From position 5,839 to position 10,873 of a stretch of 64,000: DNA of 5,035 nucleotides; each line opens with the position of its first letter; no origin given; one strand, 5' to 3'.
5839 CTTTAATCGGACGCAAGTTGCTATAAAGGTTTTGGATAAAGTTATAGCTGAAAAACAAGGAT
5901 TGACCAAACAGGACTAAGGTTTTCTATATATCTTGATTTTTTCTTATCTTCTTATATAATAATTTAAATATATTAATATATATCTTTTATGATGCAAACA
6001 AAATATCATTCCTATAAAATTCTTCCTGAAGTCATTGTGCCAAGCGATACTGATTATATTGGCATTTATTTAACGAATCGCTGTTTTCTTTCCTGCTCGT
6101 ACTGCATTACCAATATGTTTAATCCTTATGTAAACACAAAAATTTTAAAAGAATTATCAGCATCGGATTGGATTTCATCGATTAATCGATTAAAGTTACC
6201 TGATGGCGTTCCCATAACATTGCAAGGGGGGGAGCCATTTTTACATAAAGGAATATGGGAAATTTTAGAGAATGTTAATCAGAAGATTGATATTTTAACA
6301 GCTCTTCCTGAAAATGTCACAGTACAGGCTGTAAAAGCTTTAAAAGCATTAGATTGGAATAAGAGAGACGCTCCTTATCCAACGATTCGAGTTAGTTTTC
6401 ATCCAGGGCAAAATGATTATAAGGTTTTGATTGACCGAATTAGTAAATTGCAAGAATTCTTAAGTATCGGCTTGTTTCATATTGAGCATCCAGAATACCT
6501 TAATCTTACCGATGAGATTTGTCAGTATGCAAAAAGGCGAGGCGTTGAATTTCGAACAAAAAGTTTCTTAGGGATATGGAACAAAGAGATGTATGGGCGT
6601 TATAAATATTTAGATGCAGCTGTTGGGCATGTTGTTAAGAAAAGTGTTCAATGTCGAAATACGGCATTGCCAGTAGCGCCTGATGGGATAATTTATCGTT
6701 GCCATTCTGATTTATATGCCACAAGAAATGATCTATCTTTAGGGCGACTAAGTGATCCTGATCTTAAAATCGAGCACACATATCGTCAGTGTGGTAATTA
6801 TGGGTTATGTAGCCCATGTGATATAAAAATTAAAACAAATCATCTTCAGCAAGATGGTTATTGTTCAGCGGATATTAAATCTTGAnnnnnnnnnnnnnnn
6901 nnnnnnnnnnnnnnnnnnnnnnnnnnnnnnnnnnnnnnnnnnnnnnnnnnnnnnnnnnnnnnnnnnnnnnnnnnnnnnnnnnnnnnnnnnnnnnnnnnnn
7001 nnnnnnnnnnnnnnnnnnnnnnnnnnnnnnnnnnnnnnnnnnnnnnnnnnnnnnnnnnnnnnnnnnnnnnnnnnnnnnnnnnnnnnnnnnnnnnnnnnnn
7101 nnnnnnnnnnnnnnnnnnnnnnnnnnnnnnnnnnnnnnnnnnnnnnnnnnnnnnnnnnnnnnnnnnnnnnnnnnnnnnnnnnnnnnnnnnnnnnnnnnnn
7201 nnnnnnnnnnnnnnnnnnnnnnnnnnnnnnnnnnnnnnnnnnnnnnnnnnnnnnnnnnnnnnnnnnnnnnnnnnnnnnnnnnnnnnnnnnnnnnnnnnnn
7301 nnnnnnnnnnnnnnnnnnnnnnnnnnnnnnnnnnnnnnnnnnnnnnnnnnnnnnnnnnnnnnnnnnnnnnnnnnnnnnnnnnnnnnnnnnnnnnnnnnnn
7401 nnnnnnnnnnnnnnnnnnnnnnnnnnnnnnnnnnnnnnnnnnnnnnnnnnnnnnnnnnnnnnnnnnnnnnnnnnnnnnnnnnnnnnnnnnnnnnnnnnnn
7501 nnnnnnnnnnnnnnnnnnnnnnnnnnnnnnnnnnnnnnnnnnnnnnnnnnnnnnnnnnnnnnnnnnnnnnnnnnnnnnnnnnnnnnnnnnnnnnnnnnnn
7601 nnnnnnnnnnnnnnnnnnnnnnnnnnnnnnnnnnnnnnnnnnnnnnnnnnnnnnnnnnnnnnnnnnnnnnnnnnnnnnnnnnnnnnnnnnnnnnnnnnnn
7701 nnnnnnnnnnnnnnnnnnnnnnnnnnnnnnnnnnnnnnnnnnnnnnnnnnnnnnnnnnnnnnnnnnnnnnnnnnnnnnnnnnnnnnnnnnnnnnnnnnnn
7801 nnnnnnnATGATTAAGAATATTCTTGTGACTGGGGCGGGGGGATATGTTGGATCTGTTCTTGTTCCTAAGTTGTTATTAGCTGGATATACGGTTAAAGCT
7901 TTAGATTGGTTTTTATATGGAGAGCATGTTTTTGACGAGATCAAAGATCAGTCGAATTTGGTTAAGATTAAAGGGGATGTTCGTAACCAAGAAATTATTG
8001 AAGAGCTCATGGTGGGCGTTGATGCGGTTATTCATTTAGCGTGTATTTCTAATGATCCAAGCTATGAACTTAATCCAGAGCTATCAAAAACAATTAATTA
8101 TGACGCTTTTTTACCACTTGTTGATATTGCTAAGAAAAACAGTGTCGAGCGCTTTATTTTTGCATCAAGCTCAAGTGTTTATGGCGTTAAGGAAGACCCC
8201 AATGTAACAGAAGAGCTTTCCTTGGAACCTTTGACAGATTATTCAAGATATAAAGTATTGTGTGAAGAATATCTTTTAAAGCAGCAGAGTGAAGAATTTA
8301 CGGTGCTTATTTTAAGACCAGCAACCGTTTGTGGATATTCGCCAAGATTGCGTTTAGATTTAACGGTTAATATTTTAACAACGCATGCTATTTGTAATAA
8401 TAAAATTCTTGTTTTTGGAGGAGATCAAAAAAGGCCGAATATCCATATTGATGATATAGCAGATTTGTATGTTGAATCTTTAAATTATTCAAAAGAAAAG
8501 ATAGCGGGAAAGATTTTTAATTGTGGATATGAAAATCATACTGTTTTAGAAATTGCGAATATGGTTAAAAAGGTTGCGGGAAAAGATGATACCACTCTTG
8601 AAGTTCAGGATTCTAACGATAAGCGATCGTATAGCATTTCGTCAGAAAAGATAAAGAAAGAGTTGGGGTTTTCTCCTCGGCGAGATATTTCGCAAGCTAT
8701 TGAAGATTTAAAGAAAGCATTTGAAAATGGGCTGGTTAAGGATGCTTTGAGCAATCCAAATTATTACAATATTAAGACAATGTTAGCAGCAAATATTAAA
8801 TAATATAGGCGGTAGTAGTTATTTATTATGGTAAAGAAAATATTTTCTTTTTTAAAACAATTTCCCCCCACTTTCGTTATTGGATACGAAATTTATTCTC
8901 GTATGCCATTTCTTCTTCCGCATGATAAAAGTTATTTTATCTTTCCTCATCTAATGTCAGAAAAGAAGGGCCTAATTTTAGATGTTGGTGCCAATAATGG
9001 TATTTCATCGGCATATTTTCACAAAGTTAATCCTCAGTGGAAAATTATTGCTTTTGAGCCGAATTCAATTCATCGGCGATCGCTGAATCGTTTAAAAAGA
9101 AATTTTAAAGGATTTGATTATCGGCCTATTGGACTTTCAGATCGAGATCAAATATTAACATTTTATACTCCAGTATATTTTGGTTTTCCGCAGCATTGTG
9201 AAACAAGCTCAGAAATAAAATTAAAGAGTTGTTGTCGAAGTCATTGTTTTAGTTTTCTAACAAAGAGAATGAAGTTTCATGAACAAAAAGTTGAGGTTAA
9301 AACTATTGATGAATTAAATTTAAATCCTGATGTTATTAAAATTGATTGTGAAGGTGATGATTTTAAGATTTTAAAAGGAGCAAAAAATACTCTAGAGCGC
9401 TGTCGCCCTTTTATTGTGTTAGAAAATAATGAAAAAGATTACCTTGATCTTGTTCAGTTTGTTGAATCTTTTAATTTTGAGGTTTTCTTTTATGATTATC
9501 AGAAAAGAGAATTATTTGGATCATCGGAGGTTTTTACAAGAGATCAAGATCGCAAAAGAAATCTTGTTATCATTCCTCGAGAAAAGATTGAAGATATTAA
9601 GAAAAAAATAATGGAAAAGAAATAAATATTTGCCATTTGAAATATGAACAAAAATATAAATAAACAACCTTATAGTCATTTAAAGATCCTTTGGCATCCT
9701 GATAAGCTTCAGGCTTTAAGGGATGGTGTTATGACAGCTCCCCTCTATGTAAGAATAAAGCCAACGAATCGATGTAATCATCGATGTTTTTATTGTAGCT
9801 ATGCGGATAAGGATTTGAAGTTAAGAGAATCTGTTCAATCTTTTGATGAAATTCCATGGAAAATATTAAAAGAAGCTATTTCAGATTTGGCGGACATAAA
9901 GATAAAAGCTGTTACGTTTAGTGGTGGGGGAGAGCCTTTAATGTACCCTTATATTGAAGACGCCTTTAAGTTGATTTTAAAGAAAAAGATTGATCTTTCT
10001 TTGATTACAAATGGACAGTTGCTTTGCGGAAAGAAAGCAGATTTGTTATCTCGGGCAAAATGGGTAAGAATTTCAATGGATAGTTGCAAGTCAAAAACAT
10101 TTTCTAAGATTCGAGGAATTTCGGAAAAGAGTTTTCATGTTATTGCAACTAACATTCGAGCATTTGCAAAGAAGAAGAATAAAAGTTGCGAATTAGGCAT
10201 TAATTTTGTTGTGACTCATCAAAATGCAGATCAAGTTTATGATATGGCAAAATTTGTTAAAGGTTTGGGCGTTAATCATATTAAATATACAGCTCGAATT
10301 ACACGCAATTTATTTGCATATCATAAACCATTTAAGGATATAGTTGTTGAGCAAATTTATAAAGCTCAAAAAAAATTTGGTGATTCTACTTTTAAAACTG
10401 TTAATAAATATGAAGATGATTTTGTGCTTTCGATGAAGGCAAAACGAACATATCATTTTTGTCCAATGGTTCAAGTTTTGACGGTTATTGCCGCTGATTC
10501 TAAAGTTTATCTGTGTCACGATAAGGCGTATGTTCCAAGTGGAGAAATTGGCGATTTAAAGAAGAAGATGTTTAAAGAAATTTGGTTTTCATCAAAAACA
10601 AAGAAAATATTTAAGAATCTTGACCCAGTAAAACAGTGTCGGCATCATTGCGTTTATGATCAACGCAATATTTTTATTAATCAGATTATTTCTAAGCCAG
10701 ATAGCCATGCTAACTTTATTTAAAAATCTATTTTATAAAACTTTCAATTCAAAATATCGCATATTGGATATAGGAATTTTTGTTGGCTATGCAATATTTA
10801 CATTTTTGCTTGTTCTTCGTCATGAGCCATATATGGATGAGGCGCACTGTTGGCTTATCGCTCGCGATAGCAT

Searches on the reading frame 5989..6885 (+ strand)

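Call 7: search_protein_families(library=pfam, proteins=[window:5989-6885:+], max_evalue=0.01)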
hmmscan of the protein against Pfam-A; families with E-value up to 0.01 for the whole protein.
window:5989-6885:+ (298 aa): 1 family
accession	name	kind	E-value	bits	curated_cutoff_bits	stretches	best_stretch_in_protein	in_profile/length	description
PF04055.27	Radical_SAM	-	1.3e-06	29.2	29.5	1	26-101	1-78/166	Radical SAM superfamily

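Call 34: search_protein_families(library=ncbifam, proteins=[window:5989-6885:+], max_evalue=0.01)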
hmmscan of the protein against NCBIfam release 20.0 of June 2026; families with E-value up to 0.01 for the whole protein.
window:5989-6885:+ (298 aa): 31 families (the best 25 are shown)
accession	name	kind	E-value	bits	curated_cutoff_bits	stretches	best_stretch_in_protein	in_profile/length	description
NF050035.1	rSAM_WgK_link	exception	2.1e-08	33.6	650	1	24-118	11-104/367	radical SAM/SPASM peptide maturase WgkB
TIGR04403.1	rSAM_skfB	equivalog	1.9e-07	30.2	300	1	26-94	108-171/402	sporulation killing factor system radical SAM maturase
TIGR03963.1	rSAM_QueE_Clost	equivalog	2.4e-07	30.7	260.1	1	30-113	27-105/219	putative 7-carboxy-7-deazaguanine synthase QueE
TIGR04250.1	SCM_rSAM_ScmE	equivalog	3.2e-07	29.6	400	1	24-97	5-74/358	SynChlorMet cassette radical SAM/SPASM protein ScmE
TIGR02666.1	moaA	equivalog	5.1e-07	29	284.05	1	21-99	9-86/336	GTP 3',8-cyclase MoaA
TIGR02109.1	PQQ_syn_pqqE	equivalog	5.9e-07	28.7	381.35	1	26-106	11-86/358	pyrroloquinoline quinone biosynthesis protein PqqE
NF050038.1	rSAM_RiPP_GggB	equivalog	6.7e-07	28.6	650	1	24-120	44-139/398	streptosactin maturase GggB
NF001199.0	PRK00164.2-1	equivalog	9.3e-06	25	231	1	26-102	16-90/308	GTP 3',8-cyclase MoaA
TIGR02668.1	moaA_archaeal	equivalog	1.2e-05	24.4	325.25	1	26-101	14-85/303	GTP 3',8-cyclase MoaA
NF045702.1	rSAM_GDGT_ether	equivalog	1.6e-05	23.7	450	1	21-99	85-162/486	tetraether lipid synthase Tes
TIGR04340.1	rSAM_ACGX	hypoth_equivalog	2.8e-05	23.5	400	0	186-279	219-312/341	radical SAM/SPASM domain protein, ACGX system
NF038283.1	viperin_w_prok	equivalog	3.4e-05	23.2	180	1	25-98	5-81/281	viperin family antiviral radical SAM protein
TIGR04051.1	rSAM_NirJ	equivalog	4.3e-05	22.7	515.45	1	28-114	8-89/354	heme d1 biosynthesis radical SAM protein NirJ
TIGR04251.1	SCM_rSAM_ScmF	equivalog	9.3e-05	22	400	1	24-99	6-80/353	SynChlorMet cassette radical SAM/SPASM protein ScmF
TIGR02495.1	NrdG2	equivalog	0.00013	21.4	131.15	1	30-106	24-95/193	anaerobic ribonucleoside-triphosphate reductase activating protein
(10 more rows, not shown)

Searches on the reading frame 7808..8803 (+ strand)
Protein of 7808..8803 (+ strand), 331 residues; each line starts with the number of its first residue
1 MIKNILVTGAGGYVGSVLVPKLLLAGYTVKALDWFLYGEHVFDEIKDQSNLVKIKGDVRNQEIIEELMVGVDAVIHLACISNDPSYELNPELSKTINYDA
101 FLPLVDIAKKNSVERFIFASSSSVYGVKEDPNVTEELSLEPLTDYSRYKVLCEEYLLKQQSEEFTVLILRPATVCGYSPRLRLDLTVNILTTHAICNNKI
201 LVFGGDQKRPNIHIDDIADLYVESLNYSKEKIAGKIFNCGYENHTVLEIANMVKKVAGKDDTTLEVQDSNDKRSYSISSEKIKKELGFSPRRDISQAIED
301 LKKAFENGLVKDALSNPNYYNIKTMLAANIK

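Call 7: search_protein_families(library=pfam, proteins=[window:7808-8803:+], max_evalue=0.01)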
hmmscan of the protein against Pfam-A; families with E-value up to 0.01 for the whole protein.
window:7808-8803:+ (331 aa): 8 families
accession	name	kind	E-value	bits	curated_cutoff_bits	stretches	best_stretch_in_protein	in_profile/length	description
PF01370.27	Epimerase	-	1.4e-37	129.9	20.9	1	5-240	1-240/240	NAD dependent epimerase/dehydratase family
PF16363.11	GDP_Man_Dehyd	-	1.6e-25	90.7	27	1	6-300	1-331/332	GDP-mannose 4,6 dehydratase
PF01073.25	3Beta_HSD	-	1.6e-18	67.2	22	1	6-239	1-248/280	3-beta hydroxysteroid dehydrogenase/isomerase family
PF13460.12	NAD_binding_10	-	1.7e-13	51.3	27.2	1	9-173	1-145/184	NAD(P)H-binding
PF04321.23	RmlD_sub_bind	-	6.9e-12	45.5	27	1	4-267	2-241/287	RmlD substrate binding domain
PF05368.20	NmrA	-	1.6e-11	44.8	27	1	3-121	3-107/298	NmrA-like family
PF02719.21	Polysacc_synt_2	-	3.3e-10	40.1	20.2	1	5-121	1-128/293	Polysaccharide biosynthesis protein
PF07993.18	NAD_binding_4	-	5.4e-08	32.7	20.1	1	7-178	1-211/258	Male sterility protein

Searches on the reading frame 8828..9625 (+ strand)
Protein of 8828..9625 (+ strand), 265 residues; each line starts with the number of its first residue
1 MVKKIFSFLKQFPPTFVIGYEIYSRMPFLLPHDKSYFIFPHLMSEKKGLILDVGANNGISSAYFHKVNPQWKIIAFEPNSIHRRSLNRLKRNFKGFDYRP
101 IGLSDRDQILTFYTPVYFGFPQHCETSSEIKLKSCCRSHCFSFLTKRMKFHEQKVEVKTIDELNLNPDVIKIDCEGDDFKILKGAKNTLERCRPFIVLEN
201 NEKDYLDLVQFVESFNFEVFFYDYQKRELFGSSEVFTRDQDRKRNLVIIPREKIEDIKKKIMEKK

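Call 7: search_protein_families(library=pfam, proteins=[window:8828-9625:+], max_evalue=0.01)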
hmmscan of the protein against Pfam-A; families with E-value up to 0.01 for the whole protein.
window:8828-9625:+ (265 aa): 1 family
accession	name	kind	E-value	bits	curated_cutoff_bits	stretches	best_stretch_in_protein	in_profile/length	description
PF05050.19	Methyltransf_21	-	4.4e-19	69.7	22.7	1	52-218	1-172/173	Methyltransferase FkbM domain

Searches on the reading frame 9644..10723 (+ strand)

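Call 7: search_protein_families(library=pfam, proteins=[window:9644-10723:+], max_evalue=0.01)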
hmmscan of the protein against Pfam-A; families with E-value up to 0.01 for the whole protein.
window:9644-10723:+ (359 aa): 3 families
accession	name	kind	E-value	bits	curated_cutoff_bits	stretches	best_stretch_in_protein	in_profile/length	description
PF04055.27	Radical_SAM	-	6.3e-18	65.9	29.5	1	38-205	1-166/166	Radical SAM superfamily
PF13186.11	SPASM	-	8.6e-08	32.8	21.5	1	273-336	1-66/67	Iron-sulfur cluster-binding domain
PF13353.11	Fer4_12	-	0.0004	21.1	22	1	43-112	14-75/137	4Fe-4S single cluster domain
